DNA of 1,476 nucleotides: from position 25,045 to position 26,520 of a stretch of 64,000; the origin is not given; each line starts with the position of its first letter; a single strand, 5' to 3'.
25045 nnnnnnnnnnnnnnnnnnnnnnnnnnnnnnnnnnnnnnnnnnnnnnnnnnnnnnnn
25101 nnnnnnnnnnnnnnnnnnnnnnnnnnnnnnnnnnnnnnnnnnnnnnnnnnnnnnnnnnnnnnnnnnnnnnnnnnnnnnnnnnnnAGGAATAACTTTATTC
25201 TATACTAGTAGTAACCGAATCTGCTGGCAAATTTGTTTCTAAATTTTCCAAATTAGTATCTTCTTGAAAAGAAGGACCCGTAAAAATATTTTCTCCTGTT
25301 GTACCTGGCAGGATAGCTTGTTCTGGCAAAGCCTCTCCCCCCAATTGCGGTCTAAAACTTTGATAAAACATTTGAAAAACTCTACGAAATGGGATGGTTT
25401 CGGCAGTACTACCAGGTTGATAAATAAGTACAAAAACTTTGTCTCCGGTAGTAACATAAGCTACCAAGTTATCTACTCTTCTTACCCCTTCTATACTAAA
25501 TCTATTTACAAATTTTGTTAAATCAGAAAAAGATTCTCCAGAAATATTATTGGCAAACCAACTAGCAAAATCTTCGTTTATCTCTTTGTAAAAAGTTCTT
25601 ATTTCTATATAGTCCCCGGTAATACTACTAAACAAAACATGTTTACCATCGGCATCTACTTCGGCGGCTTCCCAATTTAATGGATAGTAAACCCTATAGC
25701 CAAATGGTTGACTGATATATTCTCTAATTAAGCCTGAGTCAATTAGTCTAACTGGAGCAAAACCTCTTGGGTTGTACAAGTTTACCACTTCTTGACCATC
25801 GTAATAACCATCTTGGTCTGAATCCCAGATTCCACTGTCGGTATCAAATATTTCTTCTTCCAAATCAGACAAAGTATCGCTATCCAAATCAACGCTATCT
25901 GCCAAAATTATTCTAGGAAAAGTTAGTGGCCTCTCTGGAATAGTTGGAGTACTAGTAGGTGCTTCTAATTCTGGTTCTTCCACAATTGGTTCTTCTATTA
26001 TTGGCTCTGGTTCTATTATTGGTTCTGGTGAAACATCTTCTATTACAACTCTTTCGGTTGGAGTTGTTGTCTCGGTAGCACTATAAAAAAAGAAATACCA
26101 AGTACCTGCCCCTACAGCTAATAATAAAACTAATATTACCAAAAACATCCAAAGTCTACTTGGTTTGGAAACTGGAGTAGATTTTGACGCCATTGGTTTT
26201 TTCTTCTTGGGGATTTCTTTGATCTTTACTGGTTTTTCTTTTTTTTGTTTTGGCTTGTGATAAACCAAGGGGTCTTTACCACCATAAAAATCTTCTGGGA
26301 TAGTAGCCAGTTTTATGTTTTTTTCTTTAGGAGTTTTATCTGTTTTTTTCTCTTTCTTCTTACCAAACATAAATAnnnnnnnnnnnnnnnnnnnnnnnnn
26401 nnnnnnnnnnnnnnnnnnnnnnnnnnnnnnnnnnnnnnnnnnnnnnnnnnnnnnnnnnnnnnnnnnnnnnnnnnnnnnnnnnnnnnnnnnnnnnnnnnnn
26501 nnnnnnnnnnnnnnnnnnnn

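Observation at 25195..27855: Three tandem paralogous membrane proteins with a thrombospondin-type-3-like Ca-binding motif directly downstream of the giant genes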

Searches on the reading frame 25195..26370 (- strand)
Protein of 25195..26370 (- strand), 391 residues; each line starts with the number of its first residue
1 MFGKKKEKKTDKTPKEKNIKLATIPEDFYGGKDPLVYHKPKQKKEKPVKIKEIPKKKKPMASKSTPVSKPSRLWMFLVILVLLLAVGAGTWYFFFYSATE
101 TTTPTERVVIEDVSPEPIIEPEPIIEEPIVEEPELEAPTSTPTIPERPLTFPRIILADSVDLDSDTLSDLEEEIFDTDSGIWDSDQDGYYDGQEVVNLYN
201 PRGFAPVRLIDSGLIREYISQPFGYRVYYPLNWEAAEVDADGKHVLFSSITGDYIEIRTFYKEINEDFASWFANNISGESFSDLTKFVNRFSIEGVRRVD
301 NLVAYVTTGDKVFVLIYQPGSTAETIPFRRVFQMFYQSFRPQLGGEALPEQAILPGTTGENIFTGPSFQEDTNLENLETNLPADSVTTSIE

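Call 3: search_protein_families(library=pfam, proteins=[window:25195-26370:-], max_evalue=0.1)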
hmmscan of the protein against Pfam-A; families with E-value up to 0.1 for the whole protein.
window:25195-26370:- (391 aa): 0 families

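Call 9: search_protein_families(library=ncbifam, proteins=[window:25195-26370:-], max_evalue=0.1)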
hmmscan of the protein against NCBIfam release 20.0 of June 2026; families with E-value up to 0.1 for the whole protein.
window:25195-26370:- (391 aa): 4 families
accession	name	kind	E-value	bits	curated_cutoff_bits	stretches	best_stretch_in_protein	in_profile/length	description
NF004285.1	PRK05696.1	equivalog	0.042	13.6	179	0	63-105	11-52/171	flagellar basal body-associated protein FliL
NF047639.1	throspo3_MtsD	equivalog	0.055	11.6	800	1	159-201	458-500/651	cell-cell cohesion protein MtsD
NF033761.1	gliding_GltJ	equivalog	0.071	12.2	450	1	34-142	330-437/671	adventurous gliding motility protein GltJ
NF005435.1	PRK07021.1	equivalog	0.098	12.5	131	0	71-117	7-54/157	flagellar basal body-associated protein FliL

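Call 11: find_homologous_proteins(query=window:25195-26370:-, max_evalue=0.001)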
Query window:25195-26370:- (391 aa): 191 proteins with E <= 0.001 among 6517 candidates; the best 120 are listed.
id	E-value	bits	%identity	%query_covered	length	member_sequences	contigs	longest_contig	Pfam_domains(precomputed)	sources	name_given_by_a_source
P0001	2.2e-102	361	51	87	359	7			-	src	-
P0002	2.3e-102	361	50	87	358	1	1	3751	-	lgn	-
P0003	2.7e-102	361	48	86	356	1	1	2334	-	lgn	-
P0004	7.5e-102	359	48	86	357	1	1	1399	-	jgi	-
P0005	1.3e-101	358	49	86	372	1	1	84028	-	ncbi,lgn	-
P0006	1.4e-99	352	45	87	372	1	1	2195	-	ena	-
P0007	2.1e-98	348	47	91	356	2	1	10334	-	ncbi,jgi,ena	-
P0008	9.8e-98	346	48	86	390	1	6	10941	-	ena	-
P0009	1.5e-97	345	48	91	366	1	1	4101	-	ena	-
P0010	9.1e-97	342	47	89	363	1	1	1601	-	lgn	-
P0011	1.2e-96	342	46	86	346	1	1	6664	-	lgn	-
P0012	3.3e-96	341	43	91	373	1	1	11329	-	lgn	-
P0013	3.9e-96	340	47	90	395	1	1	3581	-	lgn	-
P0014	5.2e-96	340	48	91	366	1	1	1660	-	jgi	jgi:hypothetical protein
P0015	1.2e-94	336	47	90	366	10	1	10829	-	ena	-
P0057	3.3e-82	294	39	91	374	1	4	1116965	-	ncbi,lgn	-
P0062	7.0e-82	293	41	91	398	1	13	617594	-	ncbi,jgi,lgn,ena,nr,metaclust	ncbi:MAG TPA: hypothetical protein DCS29_03245 [Candidatus Magasanikbacteria bacterium]|nr:MAG: hypo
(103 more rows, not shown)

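Call 12: find_encoding_contigs(protein=P0005, flank=10000, max_places=2)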
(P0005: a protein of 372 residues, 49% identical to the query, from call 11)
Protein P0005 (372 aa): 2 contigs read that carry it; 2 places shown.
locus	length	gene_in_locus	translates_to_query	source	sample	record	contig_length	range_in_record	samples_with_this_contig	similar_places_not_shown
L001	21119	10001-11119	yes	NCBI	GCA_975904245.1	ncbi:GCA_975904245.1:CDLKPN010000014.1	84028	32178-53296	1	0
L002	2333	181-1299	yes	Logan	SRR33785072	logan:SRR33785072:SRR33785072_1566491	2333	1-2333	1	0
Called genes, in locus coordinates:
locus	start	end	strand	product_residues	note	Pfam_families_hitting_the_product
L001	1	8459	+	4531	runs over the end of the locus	PF18895:T4SS_pilin, PF13205:Big_5 (faint), PF08309:LVIVD, PF13385:Laminin_G_3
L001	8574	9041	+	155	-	PF18884:TSP3_bac (faint)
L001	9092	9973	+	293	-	PF18884:TSP3_bac (weak)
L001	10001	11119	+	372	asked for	-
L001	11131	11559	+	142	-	PF02130:YbeY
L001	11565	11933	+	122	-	PF01219:DAGK_prokar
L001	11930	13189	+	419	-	PF11104:PilM_2 (faint), PF02491:SHS2_FTSA, PF06723:MreB_Mbl, PF14450:FtsA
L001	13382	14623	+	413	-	PF00091:Tubulin, PF12327:FtsZ_C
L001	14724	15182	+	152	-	PF22811:Zn_ribbon_NrdR, PF03477:ATP-cone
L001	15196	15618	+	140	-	-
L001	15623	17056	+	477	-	PF00224:PK, PF03328:HpcH_HpaI (faint), PF02887:PK_C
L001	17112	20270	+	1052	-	PF01326:PPDK_N, PF00391:PEP-utilizers, PF02896:PEP-utilizers_C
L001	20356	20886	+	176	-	-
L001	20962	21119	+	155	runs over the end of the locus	PF00383:dCMP_cyt_deam_1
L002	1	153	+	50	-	?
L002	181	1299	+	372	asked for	-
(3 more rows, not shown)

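Call 13: find_encoding_contigs(protein=P0057, flank=10000, max_places=2)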
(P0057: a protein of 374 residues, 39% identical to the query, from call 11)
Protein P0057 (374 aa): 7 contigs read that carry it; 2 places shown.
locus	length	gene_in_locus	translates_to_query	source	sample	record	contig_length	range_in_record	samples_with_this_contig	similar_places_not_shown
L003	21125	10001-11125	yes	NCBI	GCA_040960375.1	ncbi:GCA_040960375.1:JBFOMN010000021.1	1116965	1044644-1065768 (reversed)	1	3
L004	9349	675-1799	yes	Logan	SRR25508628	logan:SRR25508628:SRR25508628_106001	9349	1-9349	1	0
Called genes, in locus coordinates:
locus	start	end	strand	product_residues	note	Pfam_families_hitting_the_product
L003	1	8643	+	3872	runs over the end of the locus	PF18895:T4SS_pilin, PF13205:Big_5 (faint), PF01833:TIG (faint), PF00092:VWA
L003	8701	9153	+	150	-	PF18884:TSP3_bac (faint)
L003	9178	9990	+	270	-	-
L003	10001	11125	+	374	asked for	-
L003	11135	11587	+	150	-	PF02130:YbeY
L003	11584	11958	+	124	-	PF01219:DAGK_prokar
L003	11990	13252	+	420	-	PF11104:PilM_2 (faint), PF02491:SHS2_FTSA, PF06277:EutA (weak), PF06723:MreB_Mbl, PF14450:FtsA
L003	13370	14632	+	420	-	PF00091:Tubulin, PF12327:FtsZ_C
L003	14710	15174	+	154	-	PF22811:Zn_ribbon_NrdR, PF03477:ATP-cone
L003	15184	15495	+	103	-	-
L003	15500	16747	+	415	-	PF00089:Trypsin, PF13365:Trypsin_2, PF13180:PDZ_2, PF17820:PDZ_6 (weak)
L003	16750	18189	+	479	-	PF00224:PK, PF03328:HpcH_HpaI (weak), PF02887:PK_C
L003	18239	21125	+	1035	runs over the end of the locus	PF01326:PPDK_N, PF00391:PEP-utilizers, PF02896:PEP-utilizers_C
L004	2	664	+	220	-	?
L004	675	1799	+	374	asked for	-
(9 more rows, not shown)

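Call 14: find_encoding_contigs(protein=P0062, flank=10000, max_places=2)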
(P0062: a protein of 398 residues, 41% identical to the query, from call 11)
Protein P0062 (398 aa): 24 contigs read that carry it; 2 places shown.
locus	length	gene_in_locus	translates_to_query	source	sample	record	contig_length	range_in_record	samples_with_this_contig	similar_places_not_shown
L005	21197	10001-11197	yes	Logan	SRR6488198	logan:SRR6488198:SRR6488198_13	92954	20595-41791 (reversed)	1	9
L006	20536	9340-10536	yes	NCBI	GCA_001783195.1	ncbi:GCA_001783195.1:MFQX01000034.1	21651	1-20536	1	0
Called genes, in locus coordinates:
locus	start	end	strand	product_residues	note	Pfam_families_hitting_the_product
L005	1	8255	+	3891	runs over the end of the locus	PF18895:T4SS_pilin (weak), PF13205:Big_5 (faint), PF01833:TIG, PF00092:VWA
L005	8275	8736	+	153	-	PF18884:TSP3_bac (weak)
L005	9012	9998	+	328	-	PF18884:TSP3_bac (faint)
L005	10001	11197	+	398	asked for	-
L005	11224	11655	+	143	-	PF02130:YbeY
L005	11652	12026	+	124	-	PF01219:DAGK_prokar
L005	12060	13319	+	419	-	PF11104:PilM_2 (faint), PF02491:SHS2_FTSA, PF14450:FtsA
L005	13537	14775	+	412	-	PF00091:Tubulin, PF12327:FtsZ_C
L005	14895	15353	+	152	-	PF22811:Zn_ribbon_NrdR, PF03477:ATP-cone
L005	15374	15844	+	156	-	-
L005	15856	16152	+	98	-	PF01035:DNA_binding_1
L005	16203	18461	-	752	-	-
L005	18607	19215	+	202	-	-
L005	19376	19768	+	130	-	PF00814:TsaD (weak)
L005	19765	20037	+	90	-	PF00708:Acylphosphatase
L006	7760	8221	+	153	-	PF18884:TSP3_bac (weak)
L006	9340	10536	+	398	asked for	-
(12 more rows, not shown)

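Call 22: find_related_loci(query=A1, collection=genome_contigs, flank=10000)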
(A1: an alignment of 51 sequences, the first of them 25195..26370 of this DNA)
Query A1 (391 aa) in genome_contigs; peptide patterns used: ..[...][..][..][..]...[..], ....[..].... (x = any residue, [..] = any of these).
152 stretches matched a pattern; 95 encode a relative of the query (tblastn E <= 1e-3); the best 80 are kept; 80 distinct loci.
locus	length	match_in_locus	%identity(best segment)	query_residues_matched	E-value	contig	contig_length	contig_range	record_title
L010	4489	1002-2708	47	1-356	3e-97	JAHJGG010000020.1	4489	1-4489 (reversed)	MAG: Patescibacteria group bacterium isolate Modern_marine_glass_biofilm.mb.63 Modern_marine_glas.mb.63_k141_222832, who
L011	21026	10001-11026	49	18-359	2e-96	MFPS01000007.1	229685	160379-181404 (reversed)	MAG: Candidatus Magasanikbacteria bacterium RIFCSPHIGHO2_01_FULL_33_34 rifcsphigho2_01_scaffold_38, whole genome shotgun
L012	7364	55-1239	47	1-383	3e-95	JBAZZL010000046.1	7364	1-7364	MAG: Patescibacteria group bacterium isolate SO_2017_GW3_15 scaffold_4901_c1_OW296A_2017, whole genome shotgun sequence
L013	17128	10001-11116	44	1-361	2e-89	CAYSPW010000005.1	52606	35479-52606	MAG TPA_asm: uncultured Gammaproteobacteria bacterium isolate SRP141376_co4_298 genome assembly, contig: NODE_1144_lengt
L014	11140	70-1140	42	1-355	1e-86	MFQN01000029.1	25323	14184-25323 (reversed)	MAG: Candidatus Magasanikbacteria bacterium RIFCSPLOWO2_12_FULL_43_12 rifcsplowo2_12_scaffold_8615, whole genome shotgun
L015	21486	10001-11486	43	1-355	3e-86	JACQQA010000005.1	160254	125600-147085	MAG: Candidatus Magasanikbacteria bacterium isolate NC_groundwater_1321_Ag_S-0.2um_45_150 S_p2_S4_coassembly_k141_159721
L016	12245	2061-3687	45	6-355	1e-84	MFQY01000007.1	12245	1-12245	MAG: Candidatus Magasanikbacteria bacterium RIFOXYC2_FULL_40_16 rifoxyc2_full_scaffold_1494, whole genome shotgun sequen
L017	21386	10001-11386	40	1-354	1e-84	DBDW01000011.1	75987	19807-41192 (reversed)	MAG TPA_asm: Candidatus Magasanikbacteria bacterium UBA922 UBA922_contig_281, whole genome shotgun sequence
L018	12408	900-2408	41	1-356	2e-84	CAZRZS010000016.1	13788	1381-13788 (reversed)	MAG TPA_asm: uncultured Gammaproteobacteria bacterium isolate binchicken_co387_82 genome assembly, contig: NODE_5412_len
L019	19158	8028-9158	41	1-378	2e-84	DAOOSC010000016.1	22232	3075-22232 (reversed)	MAG TPA_asm: Candidatus Magasanikbacteria bacterium isolate AMR_MDS_2529 NODE_2846_length_22232_cov_8.247644, whole geno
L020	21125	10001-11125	40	1-355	5e-83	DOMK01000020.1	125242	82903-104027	MAG TPA_asm: Candidatus Magasanikbacteria bacterium isolate UBA11710 contig_1140, whole genome shotgun sequence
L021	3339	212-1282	40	1-356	2e-83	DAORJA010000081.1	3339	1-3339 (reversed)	MAG TPA_asm: Candidatus Magasanikbacteria bacterium isolate AMR_MDS_5563 NODE_6737_length_3339_cov_4.213764, whole genom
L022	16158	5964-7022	41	1-355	2e-82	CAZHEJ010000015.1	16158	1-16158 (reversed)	MAG TPA_asm: uncultured Gammaproteobacteria bacterium isolate binchicken_co266_196 genome assembly, contig: NODE_6009_le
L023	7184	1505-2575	44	1-355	2e-82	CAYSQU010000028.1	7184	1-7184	MAG TPA_asm: uncultured Gammaproteobacteria bacterium isolate binchicken_co387_4 genome assembly, contig: NODE_14757_len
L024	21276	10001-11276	43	1-354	3e-82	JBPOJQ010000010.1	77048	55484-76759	MAG: Candidatus Magasanikiibacteriota bacterium isolate MAG_812 c_000000621904, whole genome shotgun sequence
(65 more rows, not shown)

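Call 32: predict_structure(alignment_id=A1)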
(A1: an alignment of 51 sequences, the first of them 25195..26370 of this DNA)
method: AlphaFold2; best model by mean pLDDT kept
length: 391 residues; sequences in the alignment: 51
mean_pLDDT: 78.2   pTM: 0.60
mean pLDDT of the five models: 78.2, 78.1, 77.9, 77.1, 76.3
residues with pLDDT >= 90: 203; 70-90: 39; 50-70: 83; < 50: 66
segments of 3 or more residues with pLDDT < 50: 1-4, 9-18, 49-52, 54-58, 60-64, 360-369, 371-376, 380-385, 387-391
pLDDT, mean of each block of 10 residues (from residue 1): 48 48 61 56 52 49 54 89 95 77 52 61 62 55 83 94 93 96 92 96 89 97 97 97 97 98 97 97 98 97 97 98 95 98 84 68 46 45 46 40
secondary structure, 60 per line:
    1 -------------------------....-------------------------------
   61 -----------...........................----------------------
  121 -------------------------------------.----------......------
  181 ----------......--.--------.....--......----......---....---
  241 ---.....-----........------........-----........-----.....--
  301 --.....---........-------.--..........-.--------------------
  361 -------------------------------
elements in order: H26-29 H72-98 H169-174 H191-196 H209-212 E215-220 E225-230 E234-237 E244-248 E254-261 H268-275 E284-288 E294-298 E303-307 E311-318 H329-338

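Call 36: fold_search(model_id=the predicted structure, library=pdb)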
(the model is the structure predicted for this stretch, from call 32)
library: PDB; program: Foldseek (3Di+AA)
matches with E <= 10: 1089; with E <= 0.001: 12
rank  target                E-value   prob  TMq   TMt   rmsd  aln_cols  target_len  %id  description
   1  2xb3                  1.6e-05  1.00  0.23  0.52   6.4       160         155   16  The Structure of Cyanobacterial PsbP (released 2010-08-25)
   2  2lnj_MODEL_1_A        7.9e-05  1.00  0.24  0.50   6.4       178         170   12  Solution Structure of Cyanobacterial PsbP (CyanoP) from Synechocystis sp. PCC 6803 (released 2012-06-06)
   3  3hlz_B                1.2e-04  1.00  0.21  0.29  10.1       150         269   11  Crystal structure of BT_1490 (NP_810393.1) from BACTEROIDES THETAIOTAOMICRON VPI-5482 at 1.50 A resolution (released 2009-06-16)
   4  9gnw_P                1.4e-04  1.00  0.23  0.45   7.7       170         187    9  Universal PSII assembly intermediate (released 2025-09-17)
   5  3hlz_A                2.1e-04  1.00  0.22  0.31   9.5       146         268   10  Crystal structure of BT_1490 (NP_810393.1) from BACTEROIDES THETAIOTAOMICRON VPI-5482 at 1.50 A resolution (released 2009-06-16)
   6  7pi0_P                2.8e-04  1.00  0.23  0.45   7.6       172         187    9  Unstacked compact Dunaliella PSII (released 2022-08-17)
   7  3wa5_B                2.8e-04  1.00  0.18  0.44  11.3       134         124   10  Crystal Structure of type VI peptidoglycan muramidase effector Tse3 in complex with its cognate immunity protein Tsi3 (released 2013-10-02)
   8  2vu4                  3.2e-04  1.00  0.24  0.54   7.5       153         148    9  Structure of PsbP protein from Spinacia oleracea at 1.98 A resolution (released 2009-07-21)
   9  8bd3_F1               4.5e-04  1.00  0.23  0.43  10.2       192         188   10  Cryo-EM structure of the Photosystem II - LHCII supercomplex from Chlorella ohadi (released 2023-08-09)
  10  4rth_B                7.8e-04  1.00  0.24  0.50   7.6       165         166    9  The crystal structure of PsbP from Zea mays (released 2015-03-11)
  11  4rth_A                8.8e-04  1.00  0.24  0.50   7.4       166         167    9  The crystal structure of PsbP from Zea mays (released 2015-03-11)
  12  3jcu_P                8.8e-04  1.00  0.21  0.41   7.7       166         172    8  Cryo-EM structure of spinach PSII-LHCII supercomplex at 3.2 Angstrom resolution (released 2016-05-25)
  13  1v2b_B                1.0e-03  1.00  0.24  0.52   5.9       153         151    8  Crystal Structure of PsbP Protein in the Oxygen-Evolving Complex of Photosystem II from Higher Plants (released 2004-05-18)
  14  5xnl_P                1.3e-03  1.00  0.23  0.45   7.4       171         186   10  Structure of stacked C2S2M2-type PSII-LHCII supercomplex from Pisum sativum (released 2017-09-20)
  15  8z9d_P                1.4e-03  1.00  0.22  0.43   8.1       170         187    8  cryo-EM structure of PSII-LHCII megacomplex from spinach (released 2024-11-13)
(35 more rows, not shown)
